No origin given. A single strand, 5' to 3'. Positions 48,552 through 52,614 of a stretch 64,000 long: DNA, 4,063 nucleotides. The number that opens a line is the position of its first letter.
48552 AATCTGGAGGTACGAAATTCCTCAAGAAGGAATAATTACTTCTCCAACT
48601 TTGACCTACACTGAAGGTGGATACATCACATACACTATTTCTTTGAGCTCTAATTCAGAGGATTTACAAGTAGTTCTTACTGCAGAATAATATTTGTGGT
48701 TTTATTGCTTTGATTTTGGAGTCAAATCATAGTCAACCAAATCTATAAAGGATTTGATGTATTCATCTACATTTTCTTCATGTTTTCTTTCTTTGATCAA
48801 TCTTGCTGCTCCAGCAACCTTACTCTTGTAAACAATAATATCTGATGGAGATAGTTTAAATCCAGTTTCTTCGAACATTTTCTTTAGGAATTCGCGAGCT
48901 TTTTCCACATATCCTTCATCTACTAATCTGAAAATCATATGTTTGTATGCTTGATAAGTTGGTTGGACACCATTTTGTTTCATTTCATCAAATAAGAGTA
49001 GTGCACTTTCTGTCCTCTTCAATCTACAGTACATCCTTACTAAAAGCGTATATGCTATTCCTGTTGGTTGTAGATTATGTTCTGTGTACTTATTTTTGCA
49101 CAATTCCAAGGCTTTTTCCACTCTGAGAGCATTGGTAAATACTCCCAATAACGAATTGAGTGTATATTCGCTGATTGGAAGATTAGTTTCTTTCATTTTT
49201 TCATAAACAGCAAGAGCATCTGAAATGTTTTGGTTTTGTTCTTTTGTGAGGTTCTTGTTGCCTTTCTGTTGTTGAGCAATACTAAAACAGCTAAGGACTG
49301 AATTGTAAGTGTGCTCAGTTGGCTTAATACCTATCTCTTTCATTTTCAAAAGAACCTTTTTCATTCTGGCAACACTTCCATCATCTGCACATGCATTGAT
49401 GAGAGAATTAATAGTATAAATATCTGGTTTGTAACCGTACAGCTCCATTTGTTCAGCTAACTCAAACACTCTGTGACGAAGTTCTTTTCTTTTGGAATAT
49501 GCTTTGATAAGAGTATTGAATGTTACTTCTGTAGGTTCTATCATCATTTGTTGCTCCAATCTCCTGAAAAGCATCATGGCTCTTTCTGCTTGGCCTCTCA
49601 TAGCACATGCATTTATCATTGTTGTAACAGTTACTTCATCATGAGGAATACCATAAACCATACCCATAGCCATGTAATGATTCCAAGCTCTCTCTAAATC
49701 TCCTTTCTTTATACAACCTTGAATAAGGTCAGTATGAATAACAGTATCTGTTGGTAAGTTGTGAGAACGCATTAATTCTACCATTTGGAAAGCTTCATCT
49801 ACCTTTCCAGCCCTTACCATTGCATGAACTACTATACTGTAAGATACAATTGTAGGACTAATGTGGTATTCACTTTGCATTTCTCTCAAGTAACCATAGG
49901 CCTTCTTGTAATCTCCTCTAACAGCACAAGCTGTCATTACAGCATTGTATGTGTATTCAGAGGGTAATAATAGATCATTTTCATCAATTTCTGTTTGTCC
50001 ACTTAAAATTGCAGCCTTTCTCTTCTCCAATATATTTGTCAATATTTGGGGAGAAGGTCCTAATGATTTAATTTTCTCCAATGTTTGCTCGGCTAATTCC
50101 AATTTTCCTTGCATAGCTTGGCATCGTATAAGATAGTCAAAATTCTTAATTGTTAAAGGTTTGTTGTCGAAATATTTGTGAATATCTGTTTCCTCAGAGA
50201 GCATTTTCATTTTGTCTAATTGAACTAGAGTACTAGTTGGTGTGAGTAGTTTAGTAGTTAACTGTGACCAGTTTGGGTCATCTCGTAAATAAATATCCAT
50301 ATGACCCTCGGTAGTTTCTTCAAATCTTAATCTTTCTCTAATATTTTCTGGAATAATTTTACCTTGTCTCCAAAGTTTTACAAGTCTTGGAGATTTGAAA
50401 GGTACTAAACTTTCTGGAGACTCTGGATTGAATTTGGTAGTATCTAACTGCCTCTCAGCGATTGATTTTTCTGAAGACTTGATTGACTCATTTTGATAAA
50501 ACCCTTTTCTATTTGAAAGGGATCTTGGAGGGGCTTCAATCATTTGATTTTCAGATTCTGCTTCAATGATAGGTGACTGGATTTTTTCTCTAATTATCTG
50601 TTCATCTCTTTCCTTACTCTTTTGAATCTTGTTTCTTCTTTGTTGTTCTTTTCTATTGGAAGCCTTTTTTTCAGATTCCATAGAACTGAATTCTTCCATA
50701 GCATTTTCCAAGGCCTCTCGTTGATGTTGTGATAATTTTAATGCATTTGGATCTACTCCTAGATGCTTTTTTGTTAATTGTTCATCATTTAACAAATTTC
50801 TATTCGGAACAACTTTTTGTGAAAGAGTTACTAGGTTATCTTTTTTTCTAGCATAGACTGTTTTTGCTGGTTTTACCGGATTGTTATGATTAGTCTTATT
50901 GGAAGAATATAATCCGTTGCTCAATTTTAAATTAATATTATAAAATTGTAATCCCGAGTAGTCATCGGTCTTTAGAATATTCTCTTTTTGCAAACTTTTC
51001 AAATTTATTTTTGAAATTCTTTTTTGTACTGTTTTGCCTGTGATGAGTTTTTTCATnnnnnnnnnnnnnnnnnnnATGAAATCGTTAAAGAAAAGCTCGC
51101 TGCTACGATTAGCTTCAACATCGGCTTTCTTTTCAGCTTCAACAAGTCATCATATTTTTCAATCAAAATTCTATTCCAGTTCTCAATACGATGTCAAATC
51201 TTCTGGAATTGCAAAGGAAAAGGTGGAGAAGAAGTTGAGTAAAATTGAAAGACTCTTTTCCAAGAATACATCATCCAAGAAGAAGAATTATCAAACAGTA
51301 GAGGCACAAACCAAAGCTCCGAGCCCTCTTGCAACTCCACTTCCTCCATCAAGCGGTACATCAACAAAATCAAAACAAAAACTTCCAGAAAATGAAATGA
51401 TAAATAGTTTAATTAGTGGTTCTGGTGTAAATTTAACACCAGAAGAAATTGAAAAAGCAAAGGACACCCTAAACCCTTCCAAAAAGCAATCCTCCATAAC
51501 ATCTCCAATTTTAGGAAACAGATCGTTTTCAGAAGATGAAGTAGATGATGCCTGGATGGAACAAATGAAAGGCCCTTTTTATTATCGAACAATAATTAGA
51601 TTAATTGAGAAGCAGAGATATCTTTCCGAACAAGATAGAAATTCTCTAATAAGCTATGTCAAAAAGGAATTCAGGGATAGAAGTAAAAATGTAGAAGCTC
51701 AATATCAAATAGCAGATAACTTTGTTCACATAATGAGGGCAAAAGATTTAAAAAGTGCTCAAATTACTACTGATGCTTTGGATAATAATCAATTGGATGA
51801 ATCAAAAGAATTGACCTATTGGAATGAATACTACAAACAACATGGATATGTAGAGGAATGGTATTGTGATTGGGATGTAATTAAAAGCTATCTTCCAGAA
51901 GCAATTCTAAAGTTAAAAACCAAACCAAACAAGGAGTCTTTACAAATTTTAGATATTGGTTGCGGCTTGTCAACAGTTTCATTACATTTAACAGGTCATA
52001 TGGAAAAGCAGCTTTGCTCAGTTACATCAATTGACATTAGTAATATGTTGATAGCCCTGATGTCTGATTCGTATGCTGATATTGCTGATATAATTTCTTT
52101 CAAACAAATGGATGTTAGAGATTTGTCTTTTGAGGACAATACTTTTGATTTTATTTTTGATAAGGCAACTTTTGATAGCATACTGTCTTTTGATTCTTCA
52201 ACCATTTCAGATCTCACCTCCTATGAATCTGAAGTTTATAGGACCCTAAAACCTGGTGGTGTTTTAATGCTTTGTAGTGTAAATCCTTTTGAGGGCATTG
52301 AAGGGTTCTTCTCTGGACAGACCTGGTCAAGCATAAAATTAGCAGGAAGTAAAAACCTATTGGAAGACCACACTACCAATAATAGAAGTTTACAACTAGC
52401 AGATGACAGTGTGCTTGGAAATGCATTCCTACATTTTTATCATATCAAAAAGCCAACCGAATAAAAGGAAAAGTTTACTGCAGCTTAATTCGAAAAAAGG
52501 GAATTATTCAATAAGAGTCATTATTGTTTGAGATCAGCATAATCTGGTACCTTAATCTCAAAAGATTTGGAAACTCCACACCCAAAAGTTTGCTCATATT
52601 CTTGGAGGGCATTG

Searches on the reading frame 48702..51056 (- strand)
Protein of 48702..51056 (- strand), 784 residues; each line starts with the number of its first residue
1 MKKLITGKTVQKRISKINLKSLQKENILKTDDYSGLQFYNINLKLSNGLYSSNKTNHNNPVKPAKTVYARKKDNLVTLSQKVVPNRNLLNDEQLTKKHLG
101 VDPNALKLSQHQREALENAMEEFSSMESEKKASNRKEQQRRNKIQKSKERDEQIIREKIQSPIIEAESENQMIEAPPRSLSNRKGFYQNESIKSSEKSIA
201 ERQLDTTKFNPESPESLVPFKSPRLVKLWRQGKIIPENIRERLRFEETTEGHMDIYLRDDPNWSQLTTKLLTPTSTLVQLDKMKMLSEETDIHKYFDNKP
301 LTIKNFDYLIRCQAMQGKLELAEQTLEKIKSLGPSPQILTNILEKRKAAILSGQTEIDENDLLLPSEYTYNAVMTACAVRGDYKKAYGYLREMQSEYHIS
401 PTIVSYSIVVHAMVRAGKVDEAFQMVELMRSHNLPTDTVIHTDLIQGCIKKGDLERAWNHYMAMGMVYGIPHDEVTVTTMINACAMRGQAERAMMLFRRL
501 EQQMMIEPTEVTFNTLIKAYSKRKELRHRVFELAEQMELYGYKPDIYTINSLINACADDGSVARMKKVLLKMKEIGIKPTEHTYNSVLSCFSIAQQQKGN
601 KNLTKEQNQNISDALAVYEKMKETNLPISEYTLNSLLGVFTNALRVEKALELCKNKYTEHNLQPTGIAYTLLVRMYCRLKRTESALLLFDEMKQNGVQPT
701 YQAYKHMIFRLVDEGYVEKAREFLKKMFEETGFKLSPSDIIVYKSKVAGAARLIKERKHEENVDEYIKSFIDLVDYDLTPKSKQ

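Call 39: search_protein_families(library=pfam, proteins=[window:48702-51056:-], max_evalue=0.001)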
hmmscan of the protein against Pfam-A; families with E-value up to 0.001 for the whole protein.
window:48702-51056:- (784 aa): 8 families
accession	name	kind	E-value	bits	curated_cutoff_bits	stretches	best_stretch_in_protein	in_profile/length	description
PF13041.12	PPR_2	-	5.2e-54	180.6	30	7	508-557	1-49/50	PPR repeat family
PF01535.26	PPR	-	4.5e-44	146.1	25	4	668-697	2-31/31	PPR repeat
PF13812.12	PPR_3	-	9.4e-42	141.4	25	4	534-591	3-60/63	Pentatricopeptide repeat domain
PF12854.13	PPR_1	-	8e-36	121.9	23.8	2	399-430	3-34/34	PPR repeat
PF17177.10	PPR_long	-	1.3e-31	110.1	27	3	607-727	23-150/211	Pentacotripeptide-repeat region of PRORP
PF13428.12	TPR_14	-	6.1e-08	33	23.5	0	480-501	7-28/44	Tetratricopeptide repeat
PF14559.12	TPR_19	-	7.1e-05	23.5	25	0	309-335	31-57/68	Tetratricopeptide repeat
PF12921.12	ATP13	-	0.00033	20.9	26.7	0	309-399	7-85/114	Mitochondrial ATPase expression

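Call 64: list_cluster_members(proteins=[window:48705-51056:-, window:15771-17675:-, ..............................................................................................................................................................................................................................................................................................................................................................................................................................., window:12246-13187:+, window:13194-13622:-])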
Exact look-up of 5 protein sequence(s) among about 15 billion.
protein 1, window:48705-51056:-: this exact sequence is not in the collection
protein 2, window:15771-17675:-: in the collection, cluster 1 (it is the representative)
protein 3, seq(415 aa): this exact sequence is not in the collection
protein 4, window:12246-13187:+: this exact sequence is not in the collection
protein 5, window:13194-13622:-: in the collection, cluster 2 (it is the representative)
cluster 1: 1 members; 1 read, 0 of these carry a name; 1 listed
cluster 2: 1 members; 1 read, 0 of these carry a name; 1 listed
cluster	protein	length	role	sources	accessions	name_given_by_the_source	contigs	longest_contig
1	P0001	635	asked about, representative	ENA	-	-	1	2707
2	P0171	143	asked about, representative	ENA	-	-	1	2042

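Call 73: find_encoding_contigs(protein=P0171, flank=3000, max_places=3)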
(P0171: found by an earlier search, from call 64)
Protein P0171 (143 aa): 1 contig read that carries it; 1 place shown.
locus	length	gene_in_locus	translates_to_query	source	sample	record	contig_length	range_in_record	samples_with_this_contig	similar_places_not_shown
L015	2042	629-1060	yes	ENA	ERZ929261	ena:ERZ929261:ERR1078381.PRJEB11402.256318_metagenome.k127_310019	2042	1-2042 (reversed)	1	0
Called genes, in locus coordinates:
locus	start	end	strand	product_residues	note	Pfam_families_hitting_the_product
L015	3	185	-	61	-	?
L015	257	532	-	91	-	-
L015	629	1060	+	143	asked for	PF05439:JTB (weak)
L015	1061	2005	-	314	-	PF00153:Mito_carr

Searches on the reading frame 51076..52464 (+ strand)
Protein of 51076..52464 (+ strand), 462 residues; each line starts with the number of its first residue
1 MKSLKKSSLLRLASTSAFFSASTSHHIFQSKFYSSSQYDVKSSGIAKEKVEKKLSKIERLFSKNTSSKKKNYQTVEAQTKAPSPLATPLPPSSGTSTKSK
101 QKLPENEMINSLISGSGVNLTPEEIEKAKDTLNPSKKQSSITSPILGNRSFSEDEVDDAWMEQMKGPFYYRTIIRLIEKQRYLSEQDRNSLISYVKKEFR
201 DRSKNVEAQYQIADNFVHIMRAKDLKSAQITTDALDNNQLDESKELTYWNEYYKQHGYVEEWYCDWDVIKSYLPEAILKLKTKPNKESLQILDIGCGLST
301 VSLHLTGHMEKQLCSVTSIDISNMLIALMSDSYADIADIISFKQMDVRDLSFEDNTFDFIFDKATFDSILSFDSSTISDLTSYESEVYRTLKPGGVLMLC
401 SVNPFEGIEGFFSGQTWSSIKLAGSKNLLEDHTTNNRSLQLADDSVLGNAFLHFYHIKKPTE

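Call 39: search_protein_families(library=pfam, proteins=[window:51076-52464:+], max_evalue=0.001)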
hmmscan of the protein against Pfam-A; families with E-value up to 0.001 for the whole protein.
window:51076-52464:+ (462 aa): 6 families
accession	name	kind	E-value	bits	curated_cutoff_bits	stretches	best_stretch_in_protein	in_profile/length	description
PF08241.18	Methyltransf_11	-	3.3e-14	53.7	21.2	1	292-398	1-94/95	Methyltransferase domain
PF13649.12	Methyltransf_25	-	4.1e-13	50.3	27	1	291-395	1-97/97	Methyltransferase domain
PF13847.12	Methyltransf_31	-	4.3e-13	49.6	27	1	286-403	2-113/145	Methyltransferase domain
PF01209.24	Ubie_methyltran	-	7.4e-09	35.7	20.1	1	282-399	42-151/233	ubiE/COQ5 methyltransferase family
PF13489.12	Methyltransf_23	-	7.7e-08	32.7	27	1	273-404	9-121/164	Methyltransferase domain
PF08242.18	Methyltransf_12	-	2.5e-06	28.5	30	1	292-397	1-98/98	Methyltransferase domain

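Call 59: find_homologous_proteins(query=window:51076-52464:+, max_evalue=1e-20)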
Query window:51076-52464:+ (462 aa): 4 proteins with E <= 1e-20 among 8000 candidates.
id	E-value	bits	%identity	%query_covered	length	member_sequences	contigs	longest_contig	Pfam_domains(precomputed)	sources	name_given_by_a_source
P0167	0.0e+0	1017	100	100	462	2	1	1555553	PF13847.13,PF13489.13,PF13649.13,PF01209.25,PF08241.19,PF08242.19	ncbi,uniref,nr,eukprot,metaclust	ncbi:predicted protein [Naegleria gruberi]|uniref:Predicted protein n=1 Tax=Naegleria gruberi TaxID=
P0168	2.6e-160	552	58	92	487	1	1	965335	PF13847.13,PF13489.13,PF13649.13,PF01209.25,PF08241.19,PF08242.19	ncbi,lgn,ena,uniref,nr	ncbi:hypothetical protein FDP41_011421 [Naegleria fowleri]|uniref:Methyltransferase domain-containin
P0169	8.3e-157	541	56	98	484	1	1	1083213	PF13847.13,PF13489.13,PF13649.13,PF01209.25,PF08241.19,PF08242.19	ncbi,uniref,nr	ncbi:hypothetical protein C9374_003778 [Naegleria lovaniensis]|uniref:Methyltransferase domain-conta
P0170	1.5e-86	309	39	90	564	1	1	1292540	PF13847.13,PF13649.13,PF01209.25,PF08241.19,PF08242.19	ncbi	ncbi:hypothetical protein ABK040_009048 [Willaertia magna]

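Call 60: find_encoding_contigs(protein=P0167, flank=10000, max_places=2)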
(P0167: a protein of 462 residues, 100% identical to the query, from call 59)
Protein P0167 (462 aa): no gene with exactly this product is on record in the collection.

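Call 61: find_encoding_contigs(protein=P0168, flank=5000, max_places=1)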
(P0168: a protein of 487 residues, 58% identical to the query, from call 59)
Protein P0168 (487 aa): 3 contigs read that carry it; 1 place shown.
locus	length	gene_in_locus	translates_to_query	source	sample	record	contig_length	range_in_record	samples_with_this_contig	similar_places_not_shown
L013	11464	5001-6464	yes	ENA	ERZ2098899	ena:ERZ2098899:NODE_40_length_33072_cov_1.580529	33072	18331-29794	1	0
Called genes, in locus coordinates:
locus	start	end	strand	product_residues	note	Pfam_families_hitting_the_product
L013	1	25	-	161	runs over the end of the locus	-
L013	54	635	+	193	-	-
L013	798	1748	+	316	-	PF15016:C5orf34_C (weak)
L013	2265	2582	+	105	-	-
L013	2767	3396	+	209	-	PF03109:ABC1, PF07714:PK_Tyr_Ser-Thr, PF00069:Pkinase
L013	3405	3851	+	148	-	PF00433:Pkinase_C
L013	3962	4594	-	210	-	-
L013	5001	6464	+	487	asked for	PF13489:Methyltransf_23, PF01209:Ubie_methyltran, PF08241:Methyltransf_11, PF08242:Methyltransf_12, PF13649:Methyltransf_25, PF13847:Methyltransf_31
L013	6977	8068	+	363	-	-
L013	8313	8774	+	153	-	PF14629:ORC4_C (weak)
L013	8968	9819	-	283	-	-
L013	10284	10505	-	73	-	PF16901:DAO_C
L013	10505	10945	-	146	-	PF16901:DAO_C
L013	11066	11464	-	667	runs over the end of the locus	PF01266:DAO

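Call 62: find_encoding_contigs(protein=P0169, flank=5000, max_places=1)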
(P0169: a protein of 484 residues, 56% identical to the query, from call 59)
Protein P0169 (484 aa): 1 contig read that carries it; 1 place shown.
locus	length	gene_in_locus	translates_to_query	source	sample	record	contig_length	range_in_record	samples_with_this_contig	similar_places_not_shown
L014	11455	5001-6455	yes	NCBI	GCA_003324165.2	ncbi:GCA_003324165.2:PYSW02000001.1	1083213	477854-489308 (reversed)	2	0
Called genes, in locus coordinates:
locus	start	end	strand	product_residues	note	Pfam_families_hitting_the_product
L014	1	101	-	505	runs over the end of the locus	PF24929:GlfB_C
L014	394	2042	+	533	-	PF15016:C5orf34_C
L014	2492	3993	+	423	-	-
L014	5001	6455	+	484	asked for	PF13489:Methyltransf_23, PF01209:Ubie_methyltran, PF08241:Methyltransf_11, PF08242:Methyltransf_12, PF13649:Methyltransf_25, PF13847:Methyltransf_31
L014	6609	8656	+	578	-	-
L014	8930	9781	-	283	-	PF02042:RWP-RK (weak)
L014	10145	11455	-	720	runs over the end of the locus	PF01266:DAO, PF16901:DAO_C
